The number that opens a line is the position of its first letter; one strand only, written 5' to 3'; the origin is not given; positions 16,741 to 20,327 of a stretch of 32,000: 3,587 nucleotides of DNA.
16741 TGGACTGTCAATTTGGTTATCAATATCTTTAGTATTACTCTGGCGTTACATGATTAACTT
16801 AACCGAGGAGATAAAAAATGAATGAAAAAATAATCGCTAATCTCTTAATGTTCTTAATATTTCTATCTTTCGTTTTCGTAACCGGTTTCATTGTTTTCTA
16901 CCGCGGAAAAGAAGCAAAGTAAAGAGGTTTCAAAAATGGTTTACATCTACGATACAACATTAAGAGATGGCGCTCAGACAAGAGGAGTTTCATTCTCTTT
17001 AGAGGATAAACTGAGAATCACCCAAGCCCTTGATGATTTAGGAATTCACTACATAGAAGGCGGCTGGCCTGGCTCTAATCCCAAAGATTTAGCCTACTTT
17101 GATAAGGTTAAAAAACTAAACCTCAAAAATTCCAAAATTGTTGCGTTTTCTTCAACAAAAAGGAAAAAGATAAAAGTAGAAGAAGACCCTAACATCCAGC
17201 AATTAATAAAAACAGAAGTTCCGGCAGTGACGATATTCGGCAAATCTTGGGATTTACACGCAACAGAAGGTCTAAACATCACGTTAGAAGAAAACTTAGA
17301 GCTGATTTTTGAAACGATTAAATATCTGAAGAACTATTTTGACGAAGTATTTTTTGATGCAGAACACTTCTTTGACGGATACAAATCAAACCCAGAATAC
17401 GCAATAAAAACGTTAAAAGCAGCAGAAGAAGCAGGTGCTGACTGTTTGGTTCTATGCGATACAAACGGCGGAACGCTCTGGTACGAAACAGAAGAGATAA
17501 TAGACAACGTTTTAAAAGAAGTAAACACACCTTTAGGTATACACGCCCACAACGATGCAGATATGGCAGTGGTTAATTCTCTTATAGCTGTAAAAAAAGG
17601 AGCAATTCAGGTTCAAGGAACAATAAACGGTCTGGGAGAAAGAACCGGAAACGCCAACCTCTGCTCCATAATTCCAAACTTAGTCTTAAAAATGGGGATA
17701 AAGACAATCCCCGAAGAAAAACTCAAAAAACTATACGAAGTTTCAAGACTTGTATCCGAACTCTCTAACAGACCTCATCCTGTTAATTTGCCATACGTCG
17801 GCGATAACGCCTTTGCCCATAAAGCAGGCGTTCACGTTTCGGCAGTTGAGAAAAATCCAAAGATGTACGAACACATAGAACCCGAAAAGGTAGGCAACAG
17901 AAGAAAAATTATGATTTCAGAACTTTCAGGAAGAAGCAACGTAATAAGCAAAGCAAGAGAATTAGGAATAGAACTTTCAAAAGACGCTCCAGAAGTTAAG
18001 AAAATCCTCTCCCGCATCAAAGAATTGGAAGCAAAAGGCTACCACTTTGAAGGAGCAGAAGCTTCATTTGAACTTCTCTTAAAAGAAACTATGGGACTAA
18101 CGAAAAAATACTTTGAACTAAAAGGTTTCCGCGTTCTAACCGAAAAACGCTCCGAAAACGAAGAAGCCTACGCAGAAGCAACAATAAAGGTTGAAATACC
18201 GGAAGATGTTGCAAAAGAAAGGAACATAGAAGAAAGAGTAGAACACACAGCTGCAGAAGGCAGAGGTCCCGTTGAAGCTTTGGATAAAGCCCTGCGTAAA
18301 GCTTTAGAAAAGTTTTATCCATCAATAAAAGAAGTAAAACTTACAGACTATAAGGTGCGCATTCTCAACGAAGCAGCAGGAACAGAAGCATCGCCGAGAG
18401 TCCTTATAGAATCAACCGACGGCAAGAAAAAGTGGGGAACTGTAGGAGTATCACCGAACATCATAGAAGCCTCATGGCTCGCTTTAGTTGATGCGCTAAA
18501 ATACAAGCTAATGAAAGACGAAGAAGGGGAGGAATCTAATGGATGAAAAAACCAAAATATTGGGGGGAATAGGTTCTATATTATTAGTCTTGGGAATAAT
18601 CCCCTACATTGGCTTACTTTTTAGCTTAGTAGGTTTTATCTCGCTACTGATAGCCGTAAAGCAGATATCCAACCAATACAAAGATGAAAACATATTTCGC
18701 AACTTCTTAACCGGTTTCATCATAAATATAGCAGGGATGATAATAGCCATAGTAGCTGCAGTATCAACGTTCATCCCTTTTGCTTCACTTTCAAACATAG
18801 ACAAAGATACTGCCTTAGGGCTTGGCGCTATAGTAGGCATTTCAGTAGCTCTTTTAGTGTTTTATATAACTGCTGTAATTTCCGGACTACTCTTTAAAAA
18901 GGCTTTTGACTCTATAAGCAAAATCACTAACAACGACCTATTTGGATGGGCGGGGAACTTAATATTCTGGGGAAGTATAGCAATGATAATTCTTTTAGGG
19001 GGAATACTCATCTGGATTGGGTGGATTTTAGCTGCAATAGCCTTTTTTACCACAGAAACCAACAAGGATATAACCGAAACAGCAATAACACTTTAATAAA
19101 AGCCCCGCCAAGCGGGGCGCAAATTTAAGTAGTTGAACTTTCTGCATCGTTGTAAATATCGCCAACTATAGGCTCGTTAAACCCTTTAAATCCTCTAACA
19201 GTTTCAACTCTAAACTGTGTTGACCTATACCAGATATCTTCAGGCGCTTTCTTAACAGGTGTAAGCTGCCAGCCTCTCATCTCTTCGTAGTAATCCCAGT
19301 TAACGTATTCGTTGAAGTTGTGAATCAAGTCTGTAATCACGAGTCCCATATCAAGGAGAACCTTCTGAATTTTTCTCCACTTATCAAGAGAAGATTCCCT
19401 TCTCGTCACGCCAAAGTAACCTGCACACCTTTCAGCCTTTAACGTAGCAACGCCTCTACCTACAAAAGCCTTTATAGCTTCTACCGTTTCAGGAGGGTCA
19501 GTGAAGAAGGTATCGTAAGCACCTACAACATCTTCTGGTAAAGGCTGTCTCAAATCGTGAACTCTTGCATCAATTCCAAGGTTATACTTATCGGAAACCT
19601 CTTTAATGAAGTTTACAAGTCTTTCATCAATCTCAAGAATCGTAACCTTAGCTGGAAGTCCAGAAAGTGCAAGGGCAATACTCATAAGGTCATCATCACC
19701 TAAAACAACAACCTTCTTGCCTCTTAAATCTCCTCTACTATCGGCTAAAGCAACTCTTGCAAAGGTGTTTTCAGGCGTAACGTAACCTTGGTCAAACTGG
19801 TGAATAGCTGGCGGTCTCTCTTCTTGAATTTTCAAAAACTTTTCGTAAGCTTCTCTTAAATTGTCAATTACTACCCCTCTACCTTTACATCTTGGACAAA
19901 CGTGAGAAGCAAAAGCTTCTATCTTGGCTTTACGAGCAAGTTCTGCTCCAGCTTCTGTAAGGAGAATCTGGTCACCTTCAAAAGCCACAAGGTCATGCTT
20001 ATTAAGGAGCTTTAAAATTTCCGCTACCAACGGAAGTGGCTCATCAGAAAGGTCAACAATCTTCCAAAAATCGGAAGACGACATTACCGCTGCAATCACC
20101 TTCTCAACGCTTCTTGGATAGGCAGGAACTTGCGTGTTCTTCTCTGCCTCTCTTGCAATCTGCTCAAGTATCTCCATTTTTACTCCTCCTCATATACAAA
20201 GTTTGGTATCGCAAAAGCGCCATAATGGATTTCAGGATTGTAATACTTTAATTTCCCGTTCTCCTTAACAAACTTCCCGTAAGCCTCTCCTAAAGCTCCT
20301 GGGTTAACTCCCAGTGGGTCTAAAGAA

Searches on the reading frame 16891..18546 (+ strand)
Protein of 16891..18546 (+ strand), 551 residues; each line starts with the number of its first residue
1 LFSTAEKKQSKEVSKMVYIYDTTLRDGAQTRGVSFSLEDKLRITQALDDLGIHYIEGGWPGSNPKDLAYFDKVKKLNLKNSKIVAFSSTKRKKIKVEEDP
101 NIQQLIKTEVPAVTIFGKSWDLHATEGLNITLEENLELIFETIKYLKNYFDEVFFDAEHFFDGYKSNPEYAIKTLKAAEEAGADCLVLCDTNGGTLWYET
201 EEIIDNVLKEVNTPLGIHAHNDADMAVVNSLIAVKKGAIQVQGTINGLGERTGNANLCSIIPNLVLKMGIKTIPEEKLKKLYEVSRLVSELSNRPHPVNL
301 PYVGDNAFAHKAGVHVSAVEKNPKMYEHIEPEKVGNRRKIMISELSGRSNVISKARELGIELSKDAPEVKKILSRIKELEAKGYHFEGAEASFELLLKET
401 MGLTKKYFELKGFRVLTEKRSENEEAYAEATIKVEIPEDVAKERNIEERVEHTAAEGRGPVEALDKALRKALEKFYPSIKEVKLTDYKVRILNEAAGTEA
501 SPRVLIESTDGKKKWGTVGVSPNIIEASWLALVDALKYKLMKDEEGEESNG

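Call 84: search_protein_families(library=pfam, proteins=[window:16891-18546:+], max_evalue=0.00001)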
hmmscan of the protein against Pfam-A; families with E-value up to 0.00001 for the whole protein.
window:16891-18546:+ (551 aa): 3 families
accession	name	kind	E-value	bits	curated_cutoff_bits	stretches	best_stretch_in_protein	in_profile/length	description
PF00682.25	HMGL-like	-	6.8e-50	170.3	29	1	17-288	2-260/260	HMGL-like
PF08502.15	LeuA_dimer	-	5.1e-28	98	24.9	1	389-539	3-130/131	LeuA allosteric (dimerisation) domain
PF22617.1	HCS_D2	-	1.3e-20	74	27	1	303-382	2-80/82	Homocitrate synthase post-HMGL domain-like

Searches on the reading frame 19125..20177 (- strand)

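Call 84: search_protein_families(library=pfam, proteins=[window:19125-20177:-], max_evalue=0.00001)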
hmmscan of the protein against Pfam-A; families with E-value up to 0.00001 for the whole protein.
window:19125-20177:- (350 aa): 1 family
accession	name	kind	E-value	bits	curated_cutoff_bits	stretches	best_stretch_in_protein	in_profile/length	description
PF01861.22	BpsA_C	-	5.3e-106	353.8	27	1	109-349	1-243/243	Branched-chain polyamine synthase A C-terminal domain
